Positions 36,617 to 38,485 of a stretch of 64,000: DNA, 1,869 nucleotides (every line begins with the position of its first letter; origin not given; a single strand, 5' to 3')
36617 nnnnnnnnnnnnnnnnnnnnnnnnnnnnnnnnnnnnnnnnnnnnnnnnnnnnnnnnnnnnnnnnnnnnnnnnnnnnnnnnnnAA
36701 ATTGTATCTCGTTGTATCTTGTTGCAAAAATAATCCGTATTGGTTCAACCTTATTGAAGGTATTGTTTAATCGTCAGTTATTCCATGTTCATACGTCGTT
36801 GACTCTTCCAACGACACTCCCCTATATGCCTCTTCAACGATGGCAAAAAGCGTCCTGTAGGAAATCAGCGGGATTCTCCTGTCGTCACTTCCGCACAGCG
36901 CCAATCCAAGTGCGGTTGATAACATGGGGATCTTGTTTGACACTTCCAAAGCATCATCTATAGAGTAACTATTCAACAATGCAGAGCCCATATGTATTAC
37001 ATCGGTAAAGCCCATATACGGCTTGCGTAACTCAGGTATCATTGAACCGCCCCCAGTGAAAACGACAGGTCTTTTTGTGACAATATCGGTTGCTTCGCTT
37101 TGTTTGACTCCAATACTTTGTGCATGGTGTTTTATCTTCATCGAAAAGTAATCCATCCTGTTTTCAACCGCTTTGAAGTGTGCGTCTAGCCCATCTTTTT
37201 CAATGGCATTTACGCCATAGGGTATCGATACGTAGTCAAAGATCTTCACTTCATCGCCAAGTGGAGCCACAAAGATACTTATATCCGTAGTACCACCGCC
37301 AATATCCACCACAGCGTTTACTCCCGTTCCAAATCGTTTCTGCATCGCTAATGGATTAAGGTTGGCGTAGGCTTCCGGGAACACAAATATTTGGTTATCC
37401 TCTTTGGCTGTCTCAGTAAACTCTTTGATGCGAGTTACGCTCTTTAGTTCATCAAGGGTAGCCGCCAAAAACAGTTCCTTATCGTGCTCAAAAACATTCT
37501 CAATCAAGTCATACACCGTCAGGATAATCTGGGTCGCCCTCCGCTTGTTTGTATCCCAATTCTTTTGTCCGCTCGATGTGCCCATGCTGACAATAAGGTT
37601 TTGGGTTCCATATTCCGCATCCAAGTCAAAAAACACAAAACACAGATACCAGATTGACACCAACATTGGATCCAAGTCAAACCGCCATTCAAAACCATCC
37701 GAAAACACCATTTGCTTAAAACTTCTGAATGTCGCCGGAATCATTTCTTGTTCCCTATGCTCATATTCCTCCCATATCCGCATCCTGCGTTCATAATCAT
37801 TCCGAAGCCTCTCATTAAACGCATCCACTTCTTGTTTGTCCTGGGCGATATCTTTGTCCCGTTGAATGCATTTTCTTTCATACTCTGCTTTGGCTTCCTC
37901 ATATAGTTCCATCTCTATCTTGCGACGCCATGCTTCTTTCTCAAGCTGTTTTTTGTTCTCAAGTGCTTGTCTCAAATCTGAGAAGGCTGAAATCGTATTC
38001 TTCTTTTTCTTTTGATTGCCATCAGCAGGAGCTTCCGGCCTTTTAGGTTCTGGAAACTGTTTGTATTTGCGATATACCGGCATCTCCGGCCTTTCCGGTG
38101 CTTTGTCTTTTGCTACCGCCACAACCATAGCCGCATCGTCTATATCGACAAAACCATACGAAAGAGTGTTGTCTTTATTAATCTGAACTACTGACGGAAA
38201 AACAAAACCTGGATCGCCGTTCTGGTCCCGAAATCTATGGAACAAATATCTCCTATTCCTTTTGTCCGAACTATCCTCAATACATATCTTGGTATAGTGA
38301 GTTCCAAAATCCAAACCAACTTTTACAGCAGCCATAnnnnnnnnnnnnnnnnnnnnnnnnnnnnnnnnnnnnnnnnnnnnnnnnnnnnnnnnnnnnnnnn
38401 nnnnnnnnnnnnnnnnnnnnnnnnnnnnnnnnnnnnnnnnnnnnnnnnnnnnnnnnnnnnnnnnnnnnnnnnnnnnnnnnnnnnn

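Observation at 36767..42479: WYL regulator, RapA-like SNF2 helicase and Hsp70-fold ATPase upstream of a type I R-M operon: candidate undescribed defence module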

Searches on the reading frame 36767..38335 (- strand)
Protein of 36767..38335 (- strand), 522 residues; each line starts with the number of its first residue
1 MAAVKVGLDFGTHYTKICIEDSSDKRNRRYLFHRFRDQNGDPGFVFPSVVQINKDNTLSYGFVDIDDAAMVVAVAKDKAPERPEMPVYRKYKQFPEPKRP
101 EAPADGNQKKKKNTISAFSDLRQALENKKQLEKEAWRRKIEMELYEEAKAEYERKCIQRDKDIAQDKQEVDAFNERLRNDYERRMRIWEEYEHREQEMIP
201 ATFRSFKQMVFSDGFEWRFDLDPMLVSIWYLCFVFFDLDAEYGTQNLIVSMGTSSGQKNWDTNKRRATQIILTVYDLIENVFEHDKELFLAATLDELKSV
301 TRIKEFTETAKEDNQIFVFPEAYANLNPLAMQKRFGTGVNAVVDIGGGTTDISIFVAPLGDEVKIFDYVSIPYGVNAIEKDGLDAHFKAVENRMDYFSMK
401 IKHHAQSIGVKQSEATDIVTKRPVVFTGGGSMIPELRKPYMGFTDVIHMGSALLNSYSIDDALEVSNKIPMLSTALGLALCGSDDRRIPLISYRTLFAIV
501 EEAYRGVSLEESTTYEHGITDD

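Call 4: search_protein_families(library=pfam, proteins=[window:36767-38335:-], max_evalue=0.01)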
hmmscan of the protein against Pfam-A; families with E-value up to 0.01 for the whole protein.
window:36767-38335:- (522 aa): 2 families
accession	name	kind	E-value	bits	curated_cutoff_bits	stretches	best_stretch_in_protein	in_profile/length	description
PF14450.12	FtsA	-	0.0016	19.2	31.8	1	341-419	1-52/127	Cell division protein FtsA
PF06723.19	MreB_Mbl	-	0.0049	16.2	27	0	340-355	147-162/327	MreB/Mbl protein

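Call 5: search_protein_families(library=padloc, proteins=[window:36767-38335:-], max_evalue=0.01)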
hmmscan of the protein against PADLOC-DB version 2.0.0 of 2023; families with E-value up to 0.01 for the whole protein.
window:36767-38335:- (522 aa): 1 family
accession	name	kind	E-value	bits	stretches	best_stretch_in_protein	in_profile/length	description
PDLC04731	PDC-M61B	-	0.001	15.9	0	341-376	351-386/588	-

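Call 6: search_protein_families(library=ncbifam, proteins=[window:36767-38335:-], max_evalue=0.01)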
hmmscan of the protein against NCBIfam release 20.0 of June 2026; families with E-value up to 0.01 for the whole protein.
window:36767-38335:- (522 aa): 3 families
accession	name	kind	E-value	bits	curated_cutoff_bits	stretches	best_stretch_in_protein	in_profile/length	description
TIGR00904.1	mreB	subfamily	0.00031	19.9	365.75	0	340-355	152-167/334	MreB/Mrl family cell shape determining protein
NF011660.0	PRK15080.1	equivalog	0.0025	17.1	182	1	328-355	131-158/277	ethanolamine utilization protein EutJ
NF010539.0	PRK13927.1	subfamily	0.0045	15.9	293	0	340-355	153-168/339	rod shape-determining protein MreB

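Call 7: search_solved_structures(query=window:36767-38335:-, max_evalue=10, show_alignments=2)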
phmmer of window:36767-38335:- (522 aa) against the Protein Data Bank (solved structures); distinct sequences matched with E-value up to 10: 1.
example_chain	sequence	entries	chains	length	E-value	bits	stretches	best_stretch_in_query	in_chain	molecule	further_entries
4gb7_A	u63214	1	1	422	0.19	13.7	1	299-356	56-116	6-aminohexanoate-dimer hydrolase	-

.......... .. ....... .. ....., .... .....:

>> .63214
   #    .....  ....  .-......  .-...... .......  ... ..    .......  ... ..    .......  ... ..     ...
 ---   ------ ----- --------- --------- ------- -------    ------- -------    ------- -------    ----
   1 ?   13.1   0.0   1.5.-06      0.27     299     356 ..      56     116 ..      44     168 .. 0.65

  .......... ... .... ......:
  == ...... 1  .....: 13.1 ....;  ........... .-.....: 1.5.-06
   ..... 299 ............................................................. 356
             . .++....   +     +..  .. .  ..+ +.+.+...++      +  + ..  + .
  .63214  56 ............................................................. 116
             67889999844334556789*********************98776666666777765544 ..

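Call 8: find_homologous_proteins(query=window:36767-38335:-, max_evalue=0.001)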
Query window:36767-38335:- (522 aa): 357 proteins with E <= 0.001 among 8000 candidates; the best 120 are listed.
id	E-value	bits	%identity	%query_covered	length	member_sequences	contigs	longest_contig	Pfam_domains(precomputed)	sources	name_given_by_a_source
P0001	0.0e+0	1148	95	100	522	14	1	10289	-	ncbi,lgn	-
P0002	7.7e-250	848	71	100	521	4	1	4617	-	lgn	-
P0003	2.4e-234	797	68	100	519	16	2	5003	-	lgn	-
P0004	1.7e-233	794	67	100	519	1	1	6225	-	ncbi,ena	-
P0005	3.9e-232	790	68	100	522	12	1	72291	-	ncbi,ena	-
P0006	1.3e-230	784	67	100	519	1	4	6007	-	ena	-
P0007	1.6e-229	781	67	98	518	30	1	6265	-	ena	-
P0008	4.3e-229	779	67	100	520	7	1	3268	-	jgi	jgi:uncharacterized phage-like protein YoqJ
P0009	4.0e-227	773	66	100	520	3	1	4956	-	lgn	-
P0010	3.2e-226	770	66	99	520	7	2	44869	-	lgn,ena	-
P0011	1.3e-225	768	67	100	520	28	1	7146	-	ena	-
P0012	6.3e-224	762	66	100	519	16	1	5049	-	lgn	-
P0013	9.0e-224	762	66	100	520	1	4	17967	-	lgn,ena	-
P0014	4.1e-223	760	65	100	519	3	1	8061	-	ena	-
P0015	2.4e-218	744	71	73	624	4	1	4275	-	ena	-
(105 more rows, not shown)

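Call 13: find_related_loci(query=A1, collection=genome_contigs, flank=10000)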
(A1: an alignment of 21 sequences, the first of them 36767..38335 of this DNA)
Query A1 (522 aa) in genome_contigs; peptide patterns used: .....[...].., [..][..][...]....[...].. (x = any residue, [..] = any of these).
172 stretches matched a pattern; 79 encode a relative of the query (tblastn E <= 1e-3); 79 distinct loci.
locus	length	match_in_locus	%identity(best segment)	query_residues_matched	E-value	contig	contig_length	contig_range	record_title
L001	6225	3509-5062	67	1-521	0e+0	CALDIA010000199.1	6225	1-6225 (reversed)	MAG TPA_asm: uncultured Bacteroidales bacterium isolate ERR1278073_bin.58_CONCOCT_v1.1_MAG genome assembly, contig: ERZ8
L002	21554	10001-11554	67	3-521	0e+0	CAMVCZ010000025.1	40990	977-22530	MAG TPA_asm: uncultured Bacteroidales bacterium isolate SRR8387714_bin.55_metaWRAP_v1.3_MAG genome assembly, contig: ERZ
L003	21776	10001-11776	40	1-521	6e-133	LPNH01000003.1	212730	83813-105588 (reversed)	MAG: bacterium P3 isolate P3 scaffold_2, whole genome shotgun sequence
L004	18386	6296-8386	61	1-521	1e-164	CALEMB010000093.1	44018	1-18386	MAG TPA_asm: uncultured Bacteroidales bacterium isolate ERR833214_bin.43_CONCOCT_v1.1_MAG genome assembly, contig: ERZ80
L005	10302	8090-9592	32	1-504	4e-86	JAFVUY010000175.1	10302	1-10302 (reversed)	MAG: Bacilli bacterium isolate RGIG5418 Sheep_Colon-4__c599000, whole genome shotgun sequence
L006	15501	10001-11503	30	1-504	6e-79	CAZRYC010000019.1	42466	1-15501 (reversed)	MAG TPA_asm: uncultured Bacteroides sp. isolate SRP222994_co1_229 genome assembly, contig: NODE_1554_length_42466_cov_17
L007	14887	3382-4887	32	6-498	2e-74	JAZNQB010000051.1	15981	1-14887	MAG: Paludibacteraceae bacterium isolate T1900044829_TS20190295.MAGScoT_cleanbin_000024 SGB_2887_k141_379731, whole geno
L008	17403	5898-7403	34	6-498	3e-73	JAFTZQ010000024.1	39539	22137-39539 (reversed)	MAG: Paludibacteraceae bacterium isolate RGIG4295 Roe_deer_Duodenum-1__c1508, whole genome shotgun sequence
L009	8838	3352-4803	33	6-480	9e-72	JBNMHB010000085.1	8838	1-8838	MAG: Bacteroidales bacterium isolate CM_BacRF1569.133 k141_608165_length_8838_cov_25.4949, whole genome shotgun sequence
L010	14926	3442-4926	30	4-488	9e-67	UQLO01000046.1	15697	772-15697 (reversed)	uncultured Porphyromonadaceae bacterium isolate UMGS401 genome assembly, contig: NODE_2615_length_15697_cov_19.813828, w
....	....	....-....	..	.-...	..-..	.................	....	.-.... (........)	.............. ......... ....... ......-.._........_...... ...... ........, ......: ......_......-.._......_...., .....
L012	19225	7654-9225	30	3-521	9e-60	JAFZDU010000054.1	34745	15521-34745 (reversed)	MAG: Bacteroidales bacterium isolate RGIG7675 Water_buffalos_Rectum-1__c353366, whole genome shotgun sequence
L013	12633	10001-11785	30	3-521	4e-59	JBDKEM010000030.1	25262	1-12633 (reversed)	MAG: Bacteroidota bacterium isolate eastforkpoplarcreek_2019_sw_WHONDRS-S19S_0039_B_bin.8 scaffold_1354413, whole genome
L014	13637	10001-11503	28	1-480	3e-57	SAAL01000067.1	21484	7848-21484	MAG: Bacteroidia bacterium isolate INTA.CYC.034 contig-100_1925, whole genome shotgun sequence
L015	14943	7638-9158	29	3-498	2e-55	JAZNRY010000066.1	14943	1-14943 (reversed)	MAG: Paludibacteraceae bacterium isolate T1900044812_TS20190278.MAGScoT_cleanbin_000006 SGB_2793_k141_619428, whole geno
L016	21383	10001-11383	31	4-497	4e-55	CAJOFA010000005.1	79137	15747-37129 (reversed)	uncultured Prevotella sp. isolate Red_deer_3_mag_74 genome assembly, contig: scaffold_157, whole genome shotgun sequence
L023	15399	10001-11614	27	6-521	2e-49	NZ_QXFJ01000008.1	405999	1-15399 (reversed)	Flagellimonas aequoris strain NH166 245, whole genome shotgun sequence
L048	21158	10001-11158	32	6-503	1e-41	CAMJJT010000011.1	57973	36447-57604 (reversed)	MAG: uncultured Bacteroidales bacterium isolate SRR12081302_bin.7_metaWRAP_v1.3_MAG genome assembly, contig: ERZ12289775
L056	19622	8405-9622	30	4-522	1e-39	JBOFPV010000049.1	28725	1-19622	MAG: Tannerellaceae bacterium isolate WFFMC_MAG_227 k139_45443_flag=1_multi=6.4346_len=28725, whole genome shotgun seque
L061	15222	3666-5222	26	1-506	4e-38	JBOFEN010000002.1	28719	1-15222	MAG: Bacteroidales bacterium isolate WFFMC_MAG_123 k139_229467_flag=1_multi=7.9902_len=28719, whole genome shotgun seque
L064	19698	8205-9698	28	6-479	1e-37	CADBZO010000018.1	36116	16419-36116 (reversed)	MAG: uncultured Bacteroidales bacterium isolate RUG14447 genome assembly, contig: RUG14447_asm_18, whole genome shotgun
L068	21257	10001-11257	39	1-490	8e-33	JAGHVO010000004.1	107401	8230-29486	MAG: Candidatus Colimorpha pelethequi isolate E5_MB2_81 c_000001419038, whole genome shotgun sequence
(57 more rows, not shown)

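Call 20: search_protein_families(library=pfam, proteins=[L008:14528-16015:+, L002:4548-5609:+, L002:5653-6885:+, L004:15017-16303:+, L004:16534-17874:+, L003:12204-14789:+, L016:11445-13004:+, L023:2232-6749:+, L005:1262-4921:+, L006:1605-2453:+], max_evalue=0.001)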
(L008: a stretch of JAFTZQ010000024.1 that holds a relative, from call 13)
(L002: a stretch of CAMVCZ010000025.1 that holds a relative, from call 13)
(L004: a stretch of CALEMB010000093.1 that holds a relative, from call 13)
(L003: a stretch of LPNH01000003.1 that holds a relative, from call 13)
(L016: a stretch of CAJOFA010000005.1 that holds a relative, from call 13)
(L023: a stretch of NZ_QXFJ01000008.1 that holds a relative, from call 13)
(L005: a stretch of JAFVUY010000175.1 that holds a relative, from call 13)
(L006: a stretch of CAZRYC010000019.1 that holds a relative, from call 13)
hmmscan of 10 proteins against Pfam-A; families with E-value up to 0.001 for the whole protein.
L008:14528-16015:+ (495 aa): 6 families
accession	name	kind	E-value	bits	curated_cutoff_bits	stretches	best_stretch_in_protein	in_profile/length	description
PF04326.19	SLFN_AlbA_2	-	8.2e-17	62.3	25.3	1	13-130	1-118/118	Schlafen, AlbA_2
PF13749.12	HATPase_c_4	-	9.3e-16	58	26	1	301-376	1-79/89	Putative ATP-dependent DNA helicase recG C-terminal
PF13412.12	HTH_24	-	3.3e-09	36.6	21.9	1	439-480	7-48/48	Winged helix-turn-helix DNA-binding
PF12840.13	HTH_20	-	2e-06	28.1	27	1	436-482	5-51/51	Helix-turn-helix domain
PF01022.26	HTH_5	-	8.4e-05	22.8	22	1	437-480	4-46/47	Bacterial regulatory protein, arsR family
PF24266.1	HTH_HVO_0163_N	-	0.00058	20.3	31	0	435-481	2-48/70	HVO_0163, N-terminal HTH domain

L002:4548-5609:+ (353 aa): 2 families
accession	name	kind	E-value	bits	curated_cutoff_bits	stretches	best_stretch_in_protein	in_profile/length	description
PF13280.12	WYL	-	1.5e-13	51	21.8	1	159-225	3-68/70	WYL domain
PF25583.1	WCX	-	1.5e-06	28.9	23.9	1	295-343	26-72/76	WCX domain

L002:5653-6885:+ (410 aa): 2 families
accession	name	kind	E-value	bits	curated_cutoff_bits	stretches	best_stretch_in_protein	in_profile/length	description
PF06250.17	YhcG_C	-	7.9e-53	178.9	32.5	1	243-387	1-146/157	YhcG PDDEXK nuclease domain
PF17761.7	DUF1016_N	-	2.1e-32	112.5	32.8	1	25-222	1-137/137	DUF1016 N-terminal domain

L004:15017-16303:+ (428 aa): 1 family
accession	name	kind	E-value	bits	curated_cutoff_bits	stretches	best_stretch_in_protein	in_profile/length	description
PF01420.25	Methylase_S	-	2.3e-51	174.8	22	2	231-396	1-159/168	Type I restriction modification DNA specificity domain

L004:16534-17874:+ (446 aa): 2 families
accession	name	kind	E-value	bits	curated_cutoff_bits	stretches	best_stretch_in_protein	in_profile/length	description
PF13173.12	AAA_14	-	3.1e-21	76.2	27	1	25-158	3-128/129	AAA domain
PF13635.12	DUF4143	-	8e-20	71.6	28.1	1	233-399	7-160/160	Domain of unknown function (DUF4143)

L003:12204-14789:+ (861 aa): 1 family
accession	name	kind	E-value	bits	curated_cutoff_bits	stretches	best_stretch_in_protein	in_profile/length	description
PF04851.21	ResIII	-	3.5e-06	27.5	22.5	1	125-280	2-147/164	Type III restriction enzyme, res subunit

L016:11445-13004:+ (519 aa): 1 family
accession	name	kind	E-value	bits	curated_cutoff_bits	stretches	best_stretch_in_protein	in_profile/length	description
PF13306.12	LRR_5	-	2.2e-07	31.3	27.7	1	177-248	2-73/127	BspA type Leucine rich repeat region (6 copies)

L023:2232-6749:+ (1505 aa): 10 families
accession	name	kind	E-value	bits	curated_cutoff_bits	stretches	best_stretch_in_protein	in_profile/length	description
PF13604.12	AAA_30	-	9.8e-27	94.4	27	1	620-775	7-151/191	AAA domain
PF13245.12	AAA_19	-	4.2e-22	79.2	25.1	1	621-757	3-133/134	AAA domain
PF01443.25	Viral_helicase1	-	4e-15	56.7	21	2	635-756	4-100/228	Viral superfamily 1 RNA helicase core domain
PF13538.12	UvrD_C_2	-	6.5e-13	48.8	27.4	1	1024-1070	1-51/52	UvrD-like helicase C-terminal domain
PF13086.12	AAA_11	-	1.1e-09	39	27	1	714-756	213-253/257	AAA domain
PF03193.22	RsgA_GTPase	-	8.6e-07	29.4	30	1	577-660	55-137/174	RsgA GTPase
PF05970.20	PIF1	-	1.6e-05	25.1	25.9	1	627-759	20-158/223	PIF1-like helicase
PF13401.12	AAA_22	-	0.00012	22.8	27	1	629-734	5-104/130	AAA domain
PF00005.33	ABC_tran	-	0.00024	22.2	25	1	632-664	14-46/137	ABC transporter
PF13479.12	AAA_24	-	0.00037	20.8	27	0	633-738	6-88/195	AAA domain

L005:1262-4921:+ (1219 aa): 0 families

L006:1605-2453:+ (282 aa): 1 family
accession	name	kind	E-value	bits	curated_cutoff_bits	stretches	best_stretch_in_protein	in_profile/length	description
PF02498.22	Bro-N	-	1.2e-11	45.5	25.6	1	14-108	1-91/96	BRO family, N-terminal domain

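Call 22: search_protein_families(library=padloc, proteins=[window:36767-38335:-, L005:1262-4921:+, L003:12204-14789:+, L008:14528-16015:+, L002:5653-6885:+, L004:16534-17874:+, L023:2232-6749:+], max_evalue=1)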
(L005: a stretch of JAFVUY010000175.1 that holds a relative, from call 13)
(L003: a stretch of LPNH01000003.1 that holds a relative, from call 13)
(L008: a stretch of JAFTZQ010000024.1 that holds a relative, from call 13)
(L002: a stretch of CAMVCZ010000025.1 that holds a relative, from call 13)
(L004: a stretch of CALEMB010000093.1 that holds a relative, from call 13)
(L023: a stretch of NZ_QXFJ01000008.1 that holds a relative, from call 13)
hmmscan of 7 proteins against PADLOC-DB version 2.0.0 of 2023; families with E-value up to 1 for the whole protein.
window:36767-38335:- (522 aa): 1 family
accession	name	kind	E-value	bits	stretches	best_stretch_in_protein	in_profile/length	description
PDLC04731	PDC-M61B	-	0.001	15.9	1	341-376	351-386/588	-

L005:1262-4921:+ (1219 aa): 0 families

L003:12204-14789:+ (861 aa): 5 families
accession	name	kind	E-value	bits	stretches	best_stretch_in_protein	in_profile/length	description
PDLC03626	REase_MTase_IIG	-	1.3e-35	120.5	1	151-780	175-801/1359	Type IIG restriction enzyme-methyltransferase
PDLC05041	PDC-S57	-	9.2e-05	20.1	1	18-46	8-35/212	-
PDLC02572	DrmA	-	0.0089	12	1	713-756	333-378/1043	DrmA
PDLC02971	SP_VI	-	0.014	13.6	1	711-752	9-50/72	-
PDLC05043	PDC-S57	-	0.016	12.8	1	18-46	7-33/221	-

L008:14528-16015:+ (495 aa): 17 families
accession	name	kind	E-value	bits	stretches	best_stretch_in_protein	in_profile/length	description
PDLC02394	pAgo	-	3.5e-35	119.1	1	33-391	63-439/1121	-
PDLC02402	Aga_SIR2-PNTD1-PNTD2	-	1e-15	54.9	1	183-322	357-484/876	Class I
PDLC02418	Aga_SIR2-Kinase-PNTD1-PNTD2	-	1.2e-10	38.3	1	182-321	214-361/756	Class I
PDLC01850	CARF3--CARF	-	1.8e-08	32.5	1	416-486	126-196/209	-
PDLC01438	Csa3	-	1.9e-05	22.8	1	416-486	128-193/305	"CAS-I,CAS-II,CAS-III,CAS-IV,CAS-V,CAS-VI; associated_signaling"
PDLC03963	SoFic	-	2.4e-05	21.9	1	404-482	260-340/361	-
PDLC01434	CasR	-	0.00012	20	1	414-486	109-178/191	"CAS-I,CAS-II,CAS-III,CAS-IV,CAS-V,CAS-VI; associated_signaling"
PDLC01857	CARF3--CARF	-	0.00059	17.5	1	431-483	127-177/201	-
PDLC01848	CARF3--CARF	-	0.0015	16.2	1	422-481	124-181/197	-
PDLC01866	CARF3--CARF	-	0.0016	16.4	1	432-481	136-185/207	-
PDLC01268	CasR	-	0.0018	16.3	1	426-485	117-172/179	"CAS-I,CAS-II,CAS-III,CAS-IV,CAS-V,CAS-VI; associated_signaling"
PDLC01863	CARF3--CARF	-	0.0026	15.5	1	432-481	116-164/182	-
PDLC01853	CARF3--CARF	-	0.0045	14.7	1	431-483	134-188/209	-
PDLC01849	CARF3--CARF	-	0.0063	14.2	1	432-481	135-183/197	-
PDLC01879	CARF3--CARF_TM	-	0.018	12.7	1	424-481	146-202/222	-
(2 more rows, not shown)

L002:5653-6885:+ (410 aa): 30 families (the best 25 are shown)
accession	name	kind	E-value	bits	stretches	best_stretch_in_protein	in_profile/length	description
PDLC04810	PDC-S02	-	1.1e-129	430.7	1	13-394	5-337/355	-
PDLC04795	PDC-S02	-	1e-126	420.9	1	11-395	15-338/357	-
PDLC04831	PDC-S02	-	5.3e-114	379.3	1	14-393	6-323/346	-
PDLC04803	PDC-S02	-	4.9e-81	270.3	1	86-395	9-252/269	-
PDLC04826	PDC-S02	-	4.4e-77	256.7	1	14-286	6-217/222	-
PDLC04807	PDC-S02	-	1.3e-67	226.5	1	16-393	10-331/351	-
PDLC04813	PDC-S02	-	2.8e-61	204.5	1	241-395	3-156/175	-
PDLC04822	PDC-S02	-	7.8e-53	178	1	22-368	13-293/294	-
PDLC04827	PDC-S02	-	5.6e-48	161.6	2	174-296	103-229/234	-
PDLC04811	PDC-S02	-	2.3e-42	142.7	2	14-116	7-108/172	-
PDLC04800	PDC-S02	-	8.3e-39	130.9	1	13-193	5-124/129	-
PDLC04804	PDC-S02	-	3e-35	119.7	2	173-261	105-193/203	-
PDLC04820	PDC-S02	-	1.1e-34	118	2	181-381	128-300/332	-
PDLC04798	PDC-S02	-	3.2e-34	116.9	1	246-390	51-194/222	-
PDLC01464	PD_DExK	-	1.9e-24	84.4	2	181-320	4-126/126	"CAS-I,CAS-II,CAS-III,CAS-IV,CAS-V,CAS-VI; associated"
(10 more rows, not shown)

L004:16534-17874:+ (446 aa): 13 families
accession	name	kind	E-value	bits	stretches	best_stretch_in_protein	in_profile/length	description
PDLC04786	PDC-S01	-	2.6e-95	317.8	1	6-443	3-429/439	-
PDLC04792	PDC-S01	-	1.5e-91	305.3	1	6-446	2-433/452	-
PDLC04788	PDC-S01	-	6e-63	211.3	1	6-424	2-408/448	-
PDLC04790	PDC-S01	-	8.4e-27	91.9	1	4-428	10-400/422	-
PDLC04787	PDC-S01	-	6.4e-23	79.3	1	1-397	6-356/412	-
PDLC04789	PDC-S01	-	5.8e-17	59.8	1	20-416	13-358/375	-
PDLC04791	PDC-S01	-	7.5e-14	49.2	2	344-416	298-369/395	-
PDLC04984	PDC-S27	-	3.6e-06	24.1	2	4-50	3-49/474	-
PDLC04140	mad8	-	0.00012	19.7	1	15-276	18-207/314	mads_8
PDLC01037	Csx1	-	0.00023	18.8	1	329-404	197-260/320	ARF+Nuclease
PDLC01887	CARF4--CARF_PDDEXK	-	0.0015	16.1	1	344-404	159-214/285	-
PDLC01903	CARF4--CARF_PDDEXK_TM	-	0.0078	13.7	1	323-402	265-320/380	-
PDLC02911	VakA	-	0.03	12.9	1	28-70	6-44/163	-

L023:2232-6749:+ (1505 aa): 19 families
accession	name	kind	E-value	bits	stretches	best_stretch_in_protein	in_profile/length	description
PDLC05065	PDC-S68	-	0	1429.3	1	10-1237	4-1218/1221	-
PDLC05066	PDC-S68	-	2e-164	547.4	2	164-1199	123-1175/1202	-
PDLC05064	PDC-S68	-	5e-139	463.1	1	8-1236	67-1250/1273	-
PDLC01734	typeIV_RecD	-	3.8e-47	159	2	414-769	147-489/763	RecD_0_IVD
PDLC01148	RecD_like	-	4.4e-43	145.6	2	396-776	129-464/719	RecD/Tra ATPase fused to N-terminal HHH domain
PDLC04475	PDC-M16A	-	1.3e-17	61.7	2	617-758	17-185/721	-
PDLC04476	PDC-M16A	-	1.3e-17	61.5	3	630-730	26-132/691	-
PDLC04472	PDC-M16A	-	1.1e-11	41.9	2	1024-1075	648-702/930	-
PDLC04474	PDC-M16A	-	1.9e-08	31.2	2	605-731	213-339/917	-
PDLC01150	HEAT_CxxC_PDDEXK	-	0.00024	18.5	1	1118-1173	184-240/288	HEAT_CxxC_PD-DEXK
PDLC00278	PtuA1|PtuA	-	0.00034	18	1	624-650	18-44/436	AAA ATPase domain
PDLC05067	PDC-S69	-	0.00079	17.2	1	1107-1201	169-260/289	-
PDLC04140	mad8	-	0.00099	16.7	1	615-673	12-74/314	mads_8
PDLC00304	PtuA1|PtuA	-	0.0034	14.6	1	628-665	38-70/444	AAA ATPase domain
PDLC01087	C3a187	-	0.004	14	1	1027-1071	500-542/559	NERD+UvrD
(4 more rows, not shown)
